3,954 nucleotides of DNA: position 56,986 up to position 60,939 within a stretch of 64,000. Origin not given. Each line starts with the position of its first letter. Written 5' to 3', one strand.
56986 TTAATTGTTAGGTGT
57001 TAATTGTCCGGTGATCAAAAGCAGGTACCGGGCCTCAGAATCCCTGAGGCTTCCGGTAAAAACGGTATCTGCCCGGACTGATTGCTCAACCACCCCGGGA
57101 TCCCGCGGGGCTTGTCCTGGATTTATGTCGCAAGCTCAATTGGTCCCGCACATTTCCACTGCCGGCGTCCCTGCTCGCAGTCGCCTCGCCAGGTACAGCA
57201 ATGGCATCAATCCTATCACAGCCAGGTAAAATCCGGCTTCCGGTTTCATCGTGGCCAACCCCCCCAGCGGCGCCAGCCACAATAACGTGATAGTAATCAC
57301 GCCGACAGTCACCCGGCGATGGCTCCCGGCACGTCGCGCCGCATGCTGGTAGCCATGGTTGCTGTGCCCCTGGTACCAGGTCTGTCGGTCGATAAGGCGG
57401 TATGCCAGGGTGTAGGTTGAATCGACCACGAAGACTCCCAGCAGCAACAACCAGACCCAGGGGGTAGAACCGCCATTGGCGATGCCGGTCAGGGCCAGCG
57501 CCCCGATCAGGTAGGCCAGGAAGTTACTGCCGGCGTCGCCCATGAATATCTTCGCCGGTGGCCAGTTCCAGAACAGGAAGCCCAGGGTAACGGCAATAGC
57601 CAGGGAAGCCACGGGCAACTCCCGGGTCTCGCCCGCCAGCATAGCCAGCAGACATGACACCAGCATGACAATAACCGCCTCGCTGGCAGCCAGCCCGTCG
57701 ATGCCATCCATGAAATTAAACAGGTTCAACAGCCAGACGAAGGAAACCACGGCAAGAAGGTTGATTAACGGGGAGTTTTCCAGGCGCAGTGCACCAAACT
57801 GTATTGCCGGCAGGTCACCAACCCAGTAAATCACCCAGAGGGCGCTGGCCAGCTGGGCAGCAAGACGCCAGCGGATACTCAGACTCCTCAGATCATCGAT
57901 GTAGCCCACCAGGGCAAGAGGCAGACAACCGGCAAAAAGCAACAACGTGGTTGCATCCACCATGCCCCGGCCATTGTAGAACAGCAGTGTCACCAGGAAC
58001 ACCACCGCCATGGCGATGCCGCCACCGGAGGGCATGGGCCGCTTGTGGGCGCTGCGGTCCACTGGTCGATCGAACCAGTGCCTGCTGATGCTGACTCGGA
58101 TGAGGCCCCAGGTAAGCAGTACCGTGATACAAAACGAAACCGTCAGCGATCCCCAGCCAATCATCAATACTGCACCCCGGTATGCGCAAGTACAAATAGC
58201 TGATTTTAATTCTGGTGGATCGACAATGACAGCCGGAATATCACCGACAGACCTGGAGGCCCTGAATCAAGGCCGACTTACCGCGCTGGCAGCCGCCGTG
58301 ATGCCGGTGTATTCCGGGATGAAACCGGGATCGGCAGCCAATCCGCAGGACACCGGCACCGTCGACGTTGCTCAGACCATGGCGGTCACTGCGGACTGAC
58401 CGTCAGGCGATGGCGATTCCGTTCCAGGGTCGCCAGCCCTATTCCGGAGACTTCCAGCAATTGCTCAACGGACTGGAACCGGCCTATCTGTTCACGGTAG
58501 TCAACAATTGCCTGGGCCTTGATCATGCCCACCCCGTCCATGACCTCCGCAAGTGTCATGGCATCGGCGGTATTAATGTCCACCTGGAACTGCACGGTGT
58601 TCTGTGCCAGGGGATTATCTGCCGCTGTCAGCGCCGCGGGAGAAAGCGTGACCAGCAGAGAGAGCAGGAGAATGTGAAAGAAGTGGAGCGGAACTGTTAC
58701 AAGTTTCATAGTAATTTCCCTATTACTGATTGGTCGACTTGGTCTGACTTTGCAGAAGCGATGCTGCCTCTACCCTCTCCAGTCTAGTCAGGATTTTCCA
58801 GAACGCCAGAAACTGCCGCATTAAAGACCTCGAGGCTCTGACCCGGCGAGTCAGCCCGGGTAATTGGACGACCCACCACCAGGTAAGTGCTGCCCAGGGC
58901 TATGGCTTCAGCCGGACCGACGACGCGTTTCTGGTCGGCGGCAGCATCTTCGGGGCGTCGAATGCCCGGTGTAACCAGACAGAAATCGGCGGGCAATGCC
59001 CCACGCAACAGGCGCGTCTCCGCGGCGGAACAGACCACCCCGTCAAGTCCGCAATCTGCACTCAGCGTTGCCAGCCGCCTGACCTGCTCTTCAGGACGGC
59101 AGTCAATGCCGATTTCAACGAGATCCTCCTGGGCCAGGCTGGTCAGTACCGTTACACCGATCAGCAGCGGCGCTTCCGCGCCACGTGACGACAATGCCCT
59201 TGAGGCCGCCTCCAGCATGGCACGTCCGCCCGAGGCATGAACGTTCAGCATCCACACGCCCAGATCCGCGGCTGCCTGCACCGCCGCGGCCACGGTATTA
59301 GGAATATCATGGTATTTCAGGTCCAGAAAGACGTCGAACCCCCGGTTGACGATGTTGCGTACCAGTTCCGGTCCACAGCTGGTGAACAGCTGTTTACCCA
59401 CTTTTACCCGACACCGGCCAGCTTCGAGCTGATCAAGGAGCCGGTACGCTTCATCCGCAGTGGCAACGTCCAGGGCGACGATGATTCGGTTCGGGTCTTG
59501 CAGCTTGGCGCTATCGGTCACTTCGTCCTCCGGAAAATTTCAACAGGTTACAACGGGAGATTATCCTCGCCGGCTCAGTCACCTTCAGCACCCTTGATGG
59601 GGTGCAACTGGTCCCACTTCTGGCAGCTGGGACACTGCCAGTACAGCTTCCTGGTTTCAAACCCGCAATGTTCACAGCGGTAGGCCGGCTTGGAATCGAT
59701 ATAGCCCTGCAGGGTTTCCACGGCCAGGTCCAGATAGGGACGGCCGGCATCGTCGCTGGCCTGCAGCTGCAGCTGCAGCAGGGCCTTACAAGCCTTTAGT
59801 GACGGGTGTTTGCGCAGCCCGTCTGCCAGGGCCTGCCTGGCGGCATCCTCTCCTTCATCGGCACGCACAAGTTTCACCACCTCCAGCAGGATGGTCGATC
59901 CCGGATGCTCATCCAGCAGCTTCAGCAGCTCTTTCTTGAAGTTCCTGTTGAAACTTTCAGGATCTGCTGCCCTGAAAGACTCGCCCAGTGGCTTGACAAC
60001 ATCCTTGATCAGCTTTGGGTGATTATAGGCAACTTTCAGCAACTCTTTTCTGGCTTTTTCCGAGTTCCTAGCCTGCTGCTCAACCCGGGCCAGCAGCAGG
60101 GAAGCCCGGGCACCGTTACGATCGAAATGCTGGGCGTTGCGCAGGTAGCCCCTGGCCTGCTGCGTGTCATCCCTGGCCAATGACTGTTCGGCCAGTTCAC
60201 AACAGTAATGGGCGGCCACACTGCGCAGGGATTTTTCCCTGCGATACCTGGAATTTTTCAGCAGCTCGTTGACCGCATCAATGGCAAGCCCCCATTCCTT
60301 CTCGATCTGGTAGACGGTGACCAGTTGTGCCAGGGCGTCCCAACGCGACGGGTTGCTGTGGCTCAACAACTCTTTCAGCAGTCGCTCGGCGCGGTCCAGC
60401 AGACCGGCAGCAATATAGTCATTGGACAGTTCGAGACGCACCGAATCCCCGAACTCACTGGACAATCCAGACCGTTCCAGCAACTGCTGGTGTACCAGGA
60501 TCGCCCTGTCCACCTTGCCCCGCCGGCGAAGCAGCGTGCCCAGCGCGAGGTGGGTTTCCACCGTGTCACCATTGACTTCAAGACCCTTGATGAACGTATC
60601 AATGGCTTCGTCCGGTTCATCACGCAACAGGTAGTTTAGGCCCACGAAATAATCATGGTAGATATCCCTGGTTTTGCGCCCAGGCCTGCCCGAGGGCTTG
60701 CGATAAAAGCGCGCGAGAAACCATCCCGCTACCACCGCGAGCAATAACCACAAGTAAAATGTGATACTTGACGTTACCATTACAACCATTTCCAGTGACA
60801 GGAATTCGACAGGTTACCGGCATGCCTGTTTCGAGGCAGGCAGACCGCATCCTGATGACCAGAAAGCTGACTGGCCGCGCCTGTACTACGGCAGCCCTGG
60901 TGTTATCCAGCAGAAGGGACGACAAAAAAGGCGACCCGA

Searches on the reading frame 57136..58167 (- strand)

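Call 52: search_protein_families(library=pfam, proteins=[window:57136-58167:-], max_evalue=0.00001)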
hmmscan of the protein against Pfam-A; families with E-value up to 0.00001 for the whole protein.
window:57136-58167:- (343 aa): 1 family
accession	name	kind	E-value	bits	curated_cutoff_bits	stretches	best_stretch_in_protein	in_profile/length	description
PF00953.26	Glycos_transf_4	-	8e-38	130.4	27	1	76-228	3-159/160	Glycosyl transferase family 4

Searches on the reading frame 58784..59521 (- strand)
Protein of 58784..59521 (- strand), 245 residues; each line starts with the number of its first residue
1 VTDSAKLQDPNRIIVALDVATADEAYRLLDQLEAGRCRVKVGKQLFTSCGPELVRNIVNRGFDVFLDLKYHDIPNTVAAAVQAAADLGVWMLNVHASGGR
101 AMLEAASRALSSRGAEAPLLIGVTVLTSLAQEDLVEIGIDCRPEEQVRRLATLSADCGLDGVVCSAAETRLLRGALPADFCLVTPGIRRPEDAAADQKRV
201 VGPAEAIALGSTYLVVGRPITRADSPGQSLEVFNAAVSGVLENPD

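Call 52: search_protein_families(library=pfam, proteins=[window:58784-59521:-], max_evalue=0.00001)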
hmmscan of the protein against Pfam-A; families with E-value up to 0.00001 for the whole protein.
window:58784-59521:- (245 aa): 1 family
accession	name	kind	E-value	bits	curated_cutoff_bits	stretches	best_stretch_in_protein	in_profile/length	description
PF00215.30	OMPdecase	-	3.3e-56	191.1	27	1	12-231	2-219/221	Orotidine 5'-phosphate decarboxylase / HUMPS family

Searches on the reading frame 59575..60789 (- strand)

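Call 52: search_protein_families(library=pfam, proteins=[window:59575-60789:-], max_evalue=0.00001)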
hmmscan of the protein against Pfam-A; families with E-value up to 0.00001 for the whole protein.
window:59575-60789:- (404 aa): 5 families
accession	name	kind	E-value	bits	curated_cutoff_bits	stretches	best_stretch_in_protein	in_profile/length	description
PF18073.7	Zn_ribbon_LapB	-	1.5e-12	47.4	25.7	1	370-397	1-28/28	Rubredoxin metal binding domain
PF14559.12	TPR_19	-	6.3e-10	39.7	25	0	204-259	2-57/68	Tetratricopeptide repeat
PF13432.12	TPR_16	-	7.2e-09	36.4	32.7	0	119-180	1-61/65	Tetratricopeptide repeat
PF13428.12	TPR_14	-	9e-08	32.5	23.5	0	118-156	4-41/44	Tetratricopeptide repeat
PF13176.12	TPR_7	-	1.1e-06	28.7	27.9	0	79-105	1-27/36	Tetratricopeptide repeat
